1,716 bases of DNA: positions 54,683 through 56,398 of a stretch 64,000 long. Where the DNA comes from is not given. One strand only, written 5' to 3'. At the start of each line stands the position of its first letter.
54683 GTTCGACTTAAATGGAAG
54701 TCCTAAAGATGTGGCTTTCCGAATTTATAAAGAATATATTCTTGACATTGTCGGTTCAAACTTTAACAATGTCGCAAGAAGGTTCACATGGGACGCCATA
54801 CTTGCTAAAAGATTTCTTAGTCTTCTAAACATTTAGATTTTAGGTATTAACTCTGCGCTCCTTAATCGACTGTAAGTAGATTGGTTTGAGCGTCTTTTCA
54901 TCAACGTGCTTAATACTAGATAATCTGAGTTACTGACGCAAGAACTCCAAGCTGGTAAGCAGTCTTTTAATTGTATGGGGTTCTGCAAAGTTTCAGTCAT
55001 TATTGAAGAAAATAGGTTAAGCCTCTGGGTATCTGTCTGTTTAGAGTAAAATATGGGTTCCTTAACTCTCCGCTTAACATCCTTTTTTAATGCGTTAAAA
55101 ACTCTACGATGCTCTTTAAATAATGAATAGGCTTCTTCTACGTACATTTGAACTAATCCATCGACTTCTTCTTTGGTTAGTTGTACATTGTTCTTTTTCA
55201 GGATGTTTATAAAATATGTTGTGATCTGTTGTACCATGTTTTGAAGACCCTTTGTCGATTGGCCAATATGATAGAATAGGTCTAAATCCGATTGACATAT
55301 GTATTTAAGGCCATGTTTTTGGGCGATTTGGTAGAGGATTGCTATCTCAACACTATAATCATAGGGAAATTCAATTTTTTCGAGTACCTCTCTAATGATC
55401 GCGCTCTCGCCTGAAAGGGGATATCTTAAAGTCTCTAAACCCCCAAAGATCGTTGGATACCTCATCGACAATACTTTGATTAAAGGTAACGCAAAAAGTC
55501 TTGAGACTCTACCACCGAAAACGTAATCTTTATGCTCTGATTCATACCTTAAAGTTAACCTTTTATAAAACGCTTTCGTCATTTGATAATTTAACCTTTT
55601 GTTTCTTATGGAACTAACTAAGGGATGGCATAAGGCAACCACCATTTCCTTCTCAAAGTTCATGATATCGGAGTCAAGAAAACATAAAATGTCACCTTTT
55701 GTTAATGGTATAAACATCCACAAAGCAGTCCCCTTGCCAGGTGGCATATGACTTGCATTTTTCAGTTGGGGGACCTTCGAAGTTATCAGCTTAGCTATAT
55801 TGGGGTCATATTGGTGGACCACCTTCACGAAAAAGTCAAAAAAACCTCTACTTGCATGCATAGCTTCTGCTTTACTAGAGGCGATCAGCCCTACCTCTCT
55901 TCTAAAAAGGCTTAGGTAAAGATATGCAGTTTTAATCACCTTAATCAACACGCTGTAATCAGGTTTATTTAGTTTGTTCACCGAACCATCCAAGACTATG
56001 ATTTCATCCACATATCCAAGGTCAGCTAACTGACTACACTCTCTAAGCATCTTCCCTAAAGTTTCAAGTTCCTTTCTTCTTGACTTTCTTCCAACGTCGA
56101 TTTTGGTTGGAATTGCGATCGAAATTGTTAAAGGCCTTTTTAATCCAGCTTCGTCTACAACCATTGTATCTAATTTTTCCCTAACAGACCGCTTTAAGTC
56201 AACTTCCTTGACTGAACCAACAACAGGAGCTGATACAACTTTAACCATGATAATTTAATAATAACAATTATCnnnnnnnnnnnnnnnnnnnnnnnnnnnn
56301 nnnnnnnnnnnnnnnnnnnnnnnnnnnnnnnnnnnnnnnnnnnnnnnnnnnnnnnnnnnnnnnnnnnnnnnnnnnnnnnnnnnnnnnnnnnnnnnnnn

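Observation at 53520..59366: Five-gene cluster with two GpgS/MpgS-like GT-A synthases, a HAD phosphatase and two GT4 glycosyltransferases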

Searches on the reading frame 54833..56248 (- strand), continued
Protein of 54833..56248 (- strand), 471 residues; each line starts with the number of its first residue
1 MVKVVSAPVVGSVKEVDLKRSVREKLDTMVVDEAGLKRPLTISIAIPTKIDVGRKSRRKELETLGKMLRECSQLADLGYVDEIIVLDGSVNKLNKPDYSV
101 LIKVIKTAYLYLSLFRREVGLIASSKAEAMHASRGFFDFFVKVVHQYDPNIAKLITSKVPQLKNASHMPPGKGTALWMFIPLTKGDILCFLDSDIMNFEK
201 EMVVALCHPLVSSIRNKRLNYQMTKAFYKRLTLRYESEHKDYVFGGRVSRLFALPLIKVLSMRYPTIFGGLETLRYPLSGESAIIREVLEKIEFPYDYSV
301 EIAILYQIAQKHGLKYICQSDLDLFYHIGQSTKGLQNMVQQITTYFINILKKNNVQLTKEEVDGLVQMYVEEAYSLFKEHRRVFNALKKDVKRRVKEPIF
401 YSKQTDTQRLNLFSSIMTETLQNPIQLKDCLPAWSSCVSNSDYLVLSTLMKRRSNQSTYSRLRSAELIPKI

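Call 60: search_protein_families(library=ncbifam, proteins=[L014:7941-9353:+, L014:9350-10159:+, L014:10193-11422:+, L014:11419-12768:+, L014:12818-14194:+, L014:14229-14783:+, L014:4883-7864:-], max_evalue=0.0001)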
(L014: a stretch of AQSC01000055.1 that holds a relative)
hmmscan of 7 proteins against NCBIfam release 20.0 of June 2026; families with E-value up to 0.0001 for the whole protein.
L014:7941-9353:+ (470 aa): 2 families
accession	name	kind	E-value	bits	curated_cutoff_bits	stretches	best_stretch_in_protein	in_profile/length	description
NF010496.0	PRK13915.1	equivalog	9.7e-30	103.7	262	1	161-358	101-290/307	glucosyl-3-phosphoglycerate synthase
NF040724.1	GpgS_Meth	equivalog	2.6e-15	56.2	700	1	154-313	111-272/402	glucosyl-3-phosphoglycerate synthase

L014:9350-10159:+ (269 aa): 17 families
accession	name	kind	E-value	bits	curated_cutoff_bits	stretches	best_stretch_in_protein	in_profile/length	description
TIGR02461.1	osmo_MPG_phos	equivalog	8.6e-64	215.7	244.35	1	5-228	1-226/227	mannosyl-3-phosphoglycerate phosphatase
TIGR01486.1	HAD-SF-IIB-MPGP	subfamily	1.1e-59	201.8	164.75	1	5-258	1-253/257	mannosyl-3-phosphoglycerate phosphatase family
NF011072.0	PRK14502.1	equivalog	1.5e-56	192.2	762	1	5-263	418-691/694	bifunctional mannosyl-3-phosphoglycerate synthase/mannosyl-3 phosphoglycerate phosphatase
NF001218.0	PRK00192.1-5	equivalog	2.8e-53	181.3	362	1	4-265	5-272/275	mannosyl-3-phosphoglycerate phosphatase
NF001216.0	PRK00192.1-2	equivalog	1.2e-46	159.3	353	1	4-266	7-265/275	mannosyl-3-phosphoglycerate phosphatase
TIGR02463.1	MPGP_rel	hypoth_equivalog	1.4e-40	139.4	282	1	6-228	2-215/216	mannosyl-3-phosphoglycerate phosphatase-related protein YedP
NF002976.0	PRK03669.1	equivalog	1.7e-35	122.7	315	1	5-258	9-264/271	mannosyl-3-phosphoglycerate phosphatase-related protein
NF001217.0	PRK00192.1-4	equivalog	4.1e-33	115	373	1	4-234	9-229/265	mannosyl-3-phosphoglycerate phosphatase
NF009342.0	PRK12702.1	equivalog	1.1e-22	80.8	596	1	5-166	3-167/302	mannosyl-3-phosphoglycerate phosphatase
NF001215.0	PRK00192.1-1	equivalog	3e-22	79.1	488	1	6-233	9-226/265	mannosyl-3-phosphoglycerate phosphatase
TIGR01484.1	HAD-SF-IIB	subfamily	2.8e-14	53.7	41.8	1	6-228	2-221/221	HAD-IIB family hydrolase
NF002245.0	PRK01158.1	equivalog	2.3e-12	46.7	198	2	1-72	1-73/233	phosphoglycolate phosphatase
TIGR01487.1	Pglycolate_arch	equivalog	4.5e-11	43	122.75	1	6-71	4-70/215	phosphoglycolate phosphatase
TIGR00099.1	Cof-subfamily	subfamily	1.7e-10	41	137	1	5-72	1-68/256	Cof-type HAD-IIB family hydrolase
TIGR01482.1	SPP-subfamily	subfamily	1.2e-08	34.8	107.15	0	7-75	2-71/225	sucrose-phosphate phosphatase subfamily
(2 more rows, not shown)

L014:10193-11422:+ (409 aa): 1 family
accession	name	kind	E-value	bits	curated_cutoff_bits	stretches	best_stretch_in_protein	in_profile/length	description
NF010496.0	PRK13915.1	equivalog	3.3e-11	42.8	262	1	12-252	29-269/307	glucosyl-3-phosphoglycerate synthase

L014:11419-12768:+ (449 aa): 2 families
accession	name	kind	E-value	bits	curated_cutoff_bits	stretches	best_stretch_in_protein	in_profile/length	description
NF040791.1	gly_kin_Thpl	equivalog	8.3e-70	236.1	670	1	53-443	38-407/410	glycerate 2-kinase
NF041176.1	GlyK_Thmprot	equivalog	1.1e-67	229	550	1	29-447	6-395/397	glycerate 2-kinase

L014:12818-14194:+ (458 aa): 0 families

L014:14229-14783:+ (184 aa): 8 families
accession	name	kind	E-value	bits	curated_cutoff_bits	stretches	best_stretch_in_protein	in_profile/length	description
NF011396.0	PRK14821.1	equivalog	2.6e-66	222.7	203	1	1-182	1-183/185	XTP/dITP diphosphatase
TIGR00042.1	TIGR00042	equivalog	5.2e-51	172.6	145.35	1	2-179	1-183/184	RdgB/HAM1 family non-canonical purine NTP pyrophosphatase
NF011398.0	PRK14823.1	equivalog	3.3e-34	118.4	272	1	1-180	1-189/191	non-canonical purine NTP diphosphatase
NF011399.0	PRK14824.1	subfamily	6.8e-34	117.1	267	1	1-177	3-198/206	putative deoxyribonucleotide triphosphate pyrophosphatase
NF011397.0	PRK14822.1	equivalog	1.3e-28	99.7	234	1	2-178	3-192/201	XTP/dITP diphosphatase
NF011401.0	PRK14826.1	equivalog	2.6e-22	79.3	268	1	62-178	81-215/226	putative deoxyribonucleotide triphosphate pyrophosphatase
NF002698.0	PRK02491.1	equivalog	8e-19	67.8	301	1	3-179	130-320/328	nucleoside-triphosphate diphosphatase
NF011400.0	PRK14825.1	equivalog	1.8e-15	57.2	246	1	52-177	55-192/199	putative deoxyribonucleotide triphosphate pyrophosphatase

L014:4883-7864:- (993 aa): 4 families
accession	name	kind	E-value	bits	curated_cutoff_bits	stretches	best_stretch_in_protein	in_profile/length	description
TIGR03683.1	A-tRNA_syn_arch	equivalog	2.5e-252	840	744.7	2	24-772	4-770/902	alanine--tRNA ligase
TIGR00344.1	alaS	equivalog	1.3e-162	543.1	457.05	2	83-843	4-797/847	alanine--tRNA ligase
NF040865.1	a_tRNA_ed_AlaXM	equivalog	6.7e-54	183.1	300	1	507-735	1-231/234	alanyl-tRNA editing protein AlaXM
NF002436.0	PRK01584.1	equivalog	2.9e-44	151.5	529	4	593-732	450-587/595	alanine--tRNA ligase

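Call 94: search_protein_representatives(protein=window:54833-56248:-)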
Query: 471 residues. Proteins with E-value up to 0.001 (for the whole library): 822; up to 1e-10: 295; up to 1e-30: 17. The best 150 are listed.
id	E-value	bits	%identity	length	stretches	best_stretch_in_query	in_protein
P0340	1.9e-117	409.2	42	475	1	7-467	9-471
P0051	2.6e-115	402.1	46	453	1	18-468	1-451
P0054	3.6e-102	358.8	40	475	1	10-468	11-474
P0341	6.0e-102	358.1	39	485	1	11-467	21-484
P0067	1.4e-84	300.9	39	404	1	66-468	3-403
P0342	1.0e-81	291.4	37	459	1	12-465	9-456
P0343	7.8e-81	288.5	36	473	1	11-467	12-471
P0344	9.8e-62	225.6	33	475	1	35-461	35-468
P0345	1.5e-61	225.0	30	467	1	17-461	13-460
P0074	5.8e-58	213.2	35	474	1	23-465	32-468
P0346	4.6e-52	193.7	38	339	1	21-331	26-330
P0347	5.0e-51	190.3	32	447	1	22-437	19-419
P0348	2.0e-49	185.0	30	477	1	22-382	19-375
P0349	3.8e-46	174.2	30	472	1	13-424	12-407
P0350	1.7e-44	168.8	50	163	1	310-471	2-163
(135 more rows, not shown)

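Call 97: find_encoding_contigs(protein=P0076, flank=8000, max_places=1)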
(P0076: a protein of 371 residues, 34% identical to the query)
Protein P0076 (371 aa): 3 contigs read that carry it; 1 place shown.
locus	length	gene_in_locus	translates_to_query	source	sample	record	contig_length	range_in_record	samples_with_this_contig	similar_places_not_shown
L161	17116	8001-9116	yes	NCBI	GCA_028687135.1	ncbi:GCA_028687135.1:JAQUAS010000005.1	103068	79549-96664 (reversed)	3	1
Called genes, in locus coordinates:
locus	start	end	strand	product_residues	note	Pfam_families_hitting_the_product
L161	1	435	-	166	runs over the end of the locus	PF20603:Bact_hydrolase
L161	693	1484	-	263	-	-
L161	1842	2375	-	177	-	-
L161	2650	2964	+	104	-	PF07784:DUF1622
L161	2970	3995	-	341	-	PF01118:Semialdhyde_dh, PF02774:Semialdhyde_dhC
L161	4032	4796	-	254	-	PF01113:DapB_N, PF05173:DapB_C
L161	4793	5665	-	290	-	PF00701:DHDPS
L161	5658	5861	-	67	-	PF00833:Ribosomal_S17e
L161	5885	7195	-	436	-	PF08543:Phos_pyr_kin, PF02110:HK (weak), PF00294:PfkB (weak), PF10120:ThiN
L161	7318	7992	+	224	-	PF00702:Hydrolase, PF06888:Put_Phosphatase, PF12710:HAD, PF13419:HAD_2 (faint), PF08282:Hydrolase_3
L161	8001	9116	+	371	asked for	PF00535:Glycos_transf_2 (weak)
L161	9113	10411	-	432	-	PF13660:DUF4147, PF05161:MOFRL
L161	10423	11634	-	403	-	PF00535:Glycos_transf_2 (faint), PF21969:MGS_GT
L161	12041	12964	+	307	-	PF01063:Aminotran_4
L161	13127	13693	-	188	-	PF01983:CofC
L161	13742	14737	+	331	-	PF04055:Radical_SAM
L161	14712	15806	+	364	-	PF04055:Radical_SAM, PF19288:CofH_C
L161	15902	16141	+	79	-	PF02700:PurS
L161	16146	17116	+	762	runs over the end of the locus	PF18072:FGAR-AT_linker, PF00586:AIRS, PF02769:AIRS_C, PF00586:AIRS, PF02769:AIRS_C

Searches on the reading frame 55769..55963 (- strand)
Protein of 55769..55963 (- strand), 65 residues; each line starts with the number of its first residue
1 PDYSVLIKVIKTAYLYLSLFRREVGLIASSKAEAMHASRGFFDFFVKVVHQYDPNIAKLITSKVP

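Call 69: find_related_loci(query=A4, collection=metagenome_contigs, flank=10000)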
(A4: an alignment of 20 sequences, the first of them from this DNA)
Query A4 (65 aa) in metagenome_contigs; peptide patterns used: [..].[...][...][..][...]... (x = any residue, [..] = any of these).
256 stretches matched a pattern; 71 encode a relative of the query (tblastn E <= 1e-3); 71 distinct loci.
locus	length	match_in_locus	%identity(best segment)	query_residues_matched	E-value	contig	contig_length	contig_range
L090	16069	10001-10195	97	1-65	5e-39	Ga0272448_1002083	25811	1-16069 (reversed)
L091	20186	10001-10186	84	1-62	1e-32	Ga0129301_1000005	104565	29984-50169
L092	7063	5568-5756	73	1-63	5e-28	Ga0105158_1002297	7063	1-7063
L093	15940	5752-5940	71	1-63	4e-27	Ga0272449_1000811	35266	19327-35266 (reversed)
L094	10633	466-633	63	1-56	2e-22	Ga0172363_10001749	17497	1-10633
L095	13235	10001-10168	61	1-56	7e-22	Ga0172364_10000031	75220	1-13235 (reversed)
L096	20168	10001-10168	61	1-56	7e-22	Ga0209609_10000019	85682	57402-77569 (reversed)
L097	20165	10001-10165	62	2-56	2e-21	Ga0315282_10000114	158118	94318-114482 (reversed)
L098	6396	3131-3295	62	2-56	2e-21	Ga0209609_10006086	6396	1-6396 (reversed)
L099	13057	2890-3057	63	1-56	5e-21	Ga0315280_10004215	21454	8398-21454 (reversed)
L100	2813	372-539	59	1-56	1e-20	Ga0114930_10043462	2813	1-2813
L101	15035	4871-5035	60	2-56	3e-20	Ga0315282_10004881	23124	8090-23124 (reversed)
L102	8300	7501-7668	59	1-56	3e-20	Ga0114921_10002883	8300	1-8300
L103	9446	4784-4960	58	2-60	2e-19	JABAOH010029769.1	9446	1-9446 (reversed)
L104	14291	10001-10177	58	2-60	2e-19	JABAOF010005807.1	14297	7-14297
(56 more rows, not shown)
